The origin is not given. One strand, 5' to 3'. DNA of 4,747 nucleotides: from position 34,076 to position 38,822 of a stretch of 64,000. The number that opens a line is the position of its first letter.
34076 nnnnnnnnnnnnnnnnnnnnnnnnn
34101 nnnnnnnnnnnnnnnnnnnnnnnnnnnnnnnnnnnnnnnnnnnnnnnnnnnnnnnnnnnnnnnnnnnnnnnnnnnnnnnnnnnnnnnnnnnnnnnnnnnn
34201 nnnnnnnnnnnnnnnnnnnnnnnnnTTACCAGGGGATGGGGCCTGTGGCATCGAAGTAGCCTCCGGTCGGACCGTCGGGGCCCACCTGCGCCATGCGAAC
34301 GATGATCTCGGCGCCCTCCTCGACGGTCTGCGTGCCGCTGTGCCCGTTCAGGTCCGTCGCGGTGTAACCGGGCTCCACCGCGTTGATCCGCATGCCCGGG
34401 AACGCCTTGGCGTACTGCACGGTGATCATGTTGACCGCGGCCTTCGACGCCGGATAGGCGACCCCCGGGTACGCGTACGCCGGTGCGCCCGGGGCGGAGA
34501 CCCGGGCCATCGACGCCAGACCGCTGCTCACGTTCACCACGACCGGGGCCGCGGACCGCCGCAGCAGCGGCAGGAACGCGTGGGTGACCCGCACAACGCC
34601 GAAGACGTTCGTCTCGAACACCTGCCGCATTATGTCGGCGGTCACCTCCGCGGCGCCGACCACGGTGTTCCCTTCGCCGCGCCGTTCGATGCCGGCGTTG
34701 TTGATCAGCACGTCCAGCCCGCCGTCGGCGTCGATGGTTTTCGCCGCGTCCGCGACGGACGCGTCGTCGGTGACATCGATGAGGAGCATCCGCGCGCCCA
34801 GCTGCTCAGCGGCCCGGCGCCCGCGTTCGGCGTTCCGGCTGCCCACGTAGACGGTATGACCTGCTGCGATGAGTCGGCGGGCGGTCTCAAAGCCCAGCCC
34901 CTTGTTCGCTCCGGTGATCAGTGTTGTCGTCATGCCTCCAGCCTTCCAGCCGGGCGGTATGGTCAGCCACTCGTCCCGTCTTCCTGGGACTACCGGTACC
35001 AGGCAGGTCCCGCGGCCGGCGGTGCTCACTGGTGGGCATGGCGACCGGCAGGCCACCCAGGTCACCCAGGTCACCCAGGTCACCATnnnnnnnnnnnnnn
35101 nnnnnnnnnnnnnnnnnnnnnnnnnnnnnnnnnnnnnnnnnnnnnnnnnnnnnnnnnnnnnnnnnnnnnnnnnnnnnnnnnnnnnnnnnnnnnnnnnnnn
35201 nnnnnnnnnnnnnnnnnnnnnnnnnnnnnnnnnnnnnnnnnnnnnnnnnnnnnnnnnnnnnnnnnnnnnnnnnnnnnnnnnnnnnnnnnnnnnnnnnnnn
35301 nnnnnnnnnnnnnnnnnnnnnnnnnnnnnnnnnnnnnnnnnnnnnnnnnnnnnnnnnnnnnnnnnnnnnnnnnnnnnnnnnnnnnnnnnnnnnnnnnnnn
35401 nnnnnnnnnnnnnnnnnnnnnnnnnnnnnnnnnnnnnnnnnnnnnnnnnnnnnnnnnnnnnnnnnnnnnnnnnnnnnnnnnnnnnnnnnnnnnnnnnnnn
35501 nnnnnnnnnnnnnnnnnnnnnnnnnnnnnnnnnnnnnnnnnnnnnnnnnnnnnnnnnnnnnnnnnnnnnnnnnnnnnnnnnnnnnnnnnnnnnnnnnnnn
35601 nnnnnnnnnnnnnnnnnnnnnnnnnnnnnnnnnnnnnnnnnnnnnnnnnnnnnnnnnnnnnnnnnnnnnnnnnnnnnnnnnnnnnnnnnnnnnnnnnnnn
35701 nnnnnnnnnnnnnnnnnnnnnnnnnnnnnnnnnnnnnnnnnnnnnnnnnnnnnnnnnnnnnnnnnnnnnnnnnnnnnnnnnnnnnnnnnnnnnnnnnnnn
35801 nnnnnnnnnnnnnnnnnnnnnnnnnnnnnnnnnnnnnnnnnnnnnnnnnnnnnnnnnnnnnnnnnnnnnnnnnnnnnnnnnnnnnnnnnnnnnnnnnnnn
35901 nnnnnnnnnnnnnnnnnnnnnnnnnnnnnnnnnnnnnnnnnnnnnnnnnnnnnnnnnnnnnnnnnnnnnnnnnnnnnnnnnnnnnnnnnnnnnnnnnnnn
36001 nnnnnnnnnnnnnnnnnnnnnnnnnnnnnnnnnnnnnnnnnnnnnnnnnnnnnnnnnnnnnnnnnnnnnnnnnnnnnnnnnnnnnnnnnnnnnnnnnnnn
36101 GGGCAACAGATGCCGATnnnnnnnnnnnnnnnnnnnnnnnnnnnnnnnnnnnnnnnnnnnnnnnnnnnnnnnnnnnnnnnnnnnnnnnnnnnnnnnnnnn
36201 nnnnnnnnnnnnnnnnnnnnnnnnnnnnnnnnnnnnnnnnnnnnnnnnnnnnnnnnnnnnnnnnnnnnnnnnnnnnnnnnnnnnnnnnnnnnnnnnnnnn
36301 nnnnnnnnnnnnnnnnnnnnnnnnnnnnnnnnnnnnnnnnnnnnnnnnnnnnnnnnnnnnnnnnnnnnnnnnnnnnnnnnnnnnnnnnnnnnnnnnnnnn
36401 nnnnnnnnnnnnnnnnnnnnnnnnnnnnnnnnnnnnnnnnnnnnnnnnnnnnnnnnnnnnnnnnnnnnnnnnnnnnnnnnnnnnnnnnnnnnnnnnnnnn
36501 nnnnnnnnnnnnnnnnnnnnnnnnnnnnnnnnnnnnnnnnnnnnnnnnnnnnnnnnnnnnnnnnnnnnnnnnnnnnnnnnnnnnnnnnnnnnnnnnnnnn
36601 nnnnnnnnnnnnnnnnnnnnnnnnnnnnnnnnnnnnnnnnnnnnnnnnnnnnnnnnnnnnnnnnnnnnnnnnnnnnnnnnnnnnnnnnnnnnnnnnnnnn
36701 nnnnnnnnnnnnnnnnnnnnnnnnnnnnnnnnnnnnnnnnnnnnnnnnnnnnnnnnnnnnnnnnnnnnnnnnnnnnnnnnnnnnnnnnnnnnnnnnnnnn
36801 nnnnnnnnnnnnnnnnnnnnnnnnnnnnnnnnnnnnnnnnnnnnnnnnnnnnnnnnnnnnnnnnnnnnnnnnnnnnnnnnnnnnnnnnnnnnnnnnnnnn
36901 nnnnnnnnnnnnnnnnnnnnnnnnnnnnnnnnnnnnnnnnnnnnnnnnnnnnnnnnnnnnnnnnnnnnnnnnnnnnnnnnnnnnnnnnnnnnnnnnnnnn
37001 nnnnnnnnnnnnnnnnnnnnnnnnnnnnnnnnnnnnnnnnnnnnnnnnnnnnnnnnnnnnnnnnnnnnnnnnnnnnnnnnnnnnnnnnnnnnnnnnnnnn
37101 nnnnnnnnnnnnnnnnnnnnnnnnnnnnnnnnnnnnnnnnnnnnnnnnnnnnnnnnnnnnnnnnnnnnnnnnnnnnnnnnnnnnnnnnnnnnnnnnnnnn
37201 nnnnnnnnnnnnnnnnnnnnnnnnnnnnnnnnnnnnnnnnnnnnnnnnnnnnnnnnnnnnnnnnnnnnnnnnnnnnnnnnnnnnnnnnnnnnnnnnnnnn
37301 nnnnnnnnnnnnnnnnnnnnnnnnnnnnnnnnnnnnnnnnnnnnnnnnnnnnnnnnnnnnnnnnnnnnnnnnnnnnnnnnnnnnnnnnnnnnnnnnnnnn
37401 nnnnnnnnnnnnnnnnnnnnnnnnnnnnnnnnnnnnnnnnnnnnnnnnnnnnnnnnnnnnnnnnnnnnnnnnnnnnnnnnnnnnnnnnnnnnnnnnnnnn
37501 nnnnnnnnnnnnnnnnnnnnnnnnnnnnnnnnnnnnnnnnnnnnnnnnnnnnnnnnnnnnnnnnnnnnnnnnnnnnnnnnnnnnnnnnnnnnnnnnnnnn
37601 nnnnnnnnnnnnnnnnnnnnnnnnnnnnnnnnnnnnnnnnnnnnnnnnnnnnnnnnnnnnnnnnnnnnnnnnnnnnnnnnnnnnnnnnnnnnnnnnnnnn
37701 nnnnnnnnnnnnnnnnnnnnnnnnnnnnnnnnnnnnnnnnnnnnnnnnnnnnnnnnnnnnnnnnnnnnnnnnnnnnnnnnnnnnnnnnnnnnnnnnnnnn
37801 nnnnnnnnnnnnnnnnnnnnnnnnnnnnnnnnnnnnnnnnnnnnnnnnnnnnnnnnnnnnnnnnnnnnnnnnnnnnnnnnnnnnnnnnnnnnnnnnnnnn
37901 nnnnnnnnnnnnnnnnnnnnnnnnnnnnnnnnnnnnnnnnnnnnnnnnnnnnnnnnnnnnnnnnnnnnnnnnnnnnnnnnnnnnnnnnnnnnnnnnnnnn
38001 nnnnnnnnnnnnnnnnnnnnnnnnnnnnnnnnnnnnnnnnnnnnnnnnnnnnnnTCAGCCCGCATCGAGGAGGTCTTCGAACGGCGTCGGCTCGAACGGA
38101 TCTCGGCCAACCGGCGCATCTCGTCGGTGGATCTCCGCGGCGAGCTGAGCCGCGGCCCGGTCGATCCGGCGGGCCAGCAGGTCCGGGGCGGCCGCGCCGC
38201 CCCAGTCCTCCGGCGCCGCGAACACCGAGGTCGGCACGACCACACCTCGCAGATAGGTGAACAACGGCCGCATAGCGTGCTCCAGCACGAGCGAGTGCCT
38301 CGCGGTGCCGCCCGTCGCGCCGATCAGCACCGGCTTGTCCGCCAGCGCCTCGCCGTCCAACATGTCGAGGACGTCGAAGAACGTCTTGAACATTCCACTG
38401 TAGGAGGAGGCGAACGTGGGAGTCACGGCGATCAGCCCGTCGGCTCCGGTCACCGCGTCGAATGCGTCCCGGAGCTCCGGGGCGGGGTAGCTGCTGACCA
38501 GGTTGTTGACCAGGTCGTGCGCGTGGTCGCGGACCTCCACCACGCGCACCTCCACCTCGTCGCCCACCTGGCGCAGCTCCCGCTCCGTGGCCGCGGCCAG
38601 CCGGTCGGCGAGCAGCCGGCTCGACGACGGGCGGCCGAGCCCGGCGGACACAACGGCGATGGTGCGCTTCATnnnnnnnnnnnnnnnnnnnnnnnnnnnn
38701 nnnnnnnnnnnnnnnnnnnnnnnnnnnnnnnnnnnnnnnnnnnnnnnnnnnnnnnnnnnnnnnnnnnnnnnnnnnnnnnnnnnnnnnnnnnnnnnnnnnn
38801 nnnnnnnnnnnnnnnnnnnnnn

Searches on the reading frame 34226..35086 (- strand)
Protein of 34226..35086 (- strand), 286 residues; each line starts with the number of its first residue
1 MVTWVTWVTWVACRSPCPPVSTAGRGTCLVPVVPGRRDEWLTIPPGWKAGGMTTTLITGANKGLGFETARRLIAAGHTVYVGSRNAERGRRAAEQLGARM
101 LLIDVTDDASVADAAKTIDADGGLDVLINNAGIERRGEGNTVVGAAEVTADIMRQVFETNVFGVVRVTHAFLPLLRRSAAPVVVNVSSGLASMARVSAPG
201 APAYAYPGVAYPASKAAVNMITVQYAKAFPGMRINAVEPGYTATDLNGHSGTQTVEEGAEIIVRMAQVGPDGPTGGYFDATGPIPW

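Call 21: search_protein_families(library=pfam, proteins=[window:34226-35086:-])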
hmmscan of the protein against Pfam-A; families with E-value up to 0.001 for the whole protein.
window:34226-35086:- (286 aa): 5 families
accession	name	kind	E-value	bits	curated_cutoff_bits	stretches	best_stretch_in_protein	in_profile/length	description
PF00106.31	adh_short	-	1.5e-36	126.2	26.6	1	54-250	2-190/195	short chain dehydrogenase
PF13561.12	adh_short_C2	-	1.5e-26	93.9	27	1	59-250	1-184/236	Enoyl-(Acyl carrier protein) reductase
PF01370.27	Epimerase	-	2.2e-07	31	20.9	1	56-234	2-164/240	NAD dependent epimerase/dehydratase family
PF08659.16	KR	-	5e-06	27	22.6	1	54-191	2-139/180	KR domain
PF13460.12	NAD_binding_10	-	0.00024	21.4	27.2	1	59-135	1-72/184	NAD(P)H-binding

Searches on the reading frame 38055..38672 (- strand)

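Call 21: search_protein_families(library=pfam, proteins=[window:38055-38672:-])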
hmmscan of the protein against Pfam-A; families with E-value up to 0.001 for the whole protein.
window:38055-38672:- (205 aa): 2 families
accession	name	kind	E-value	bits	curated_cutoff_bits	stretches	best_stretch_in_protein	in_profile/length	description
PF03358.20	FMN_red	-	9.1e-30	103.7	24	1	5-157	3-151/152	NADPH-dependent FMN reductase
PF02525.22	Flavodoxin_2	-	6.4e-05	23.2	27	1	15-144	14-161/198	Flavodoxin-like fold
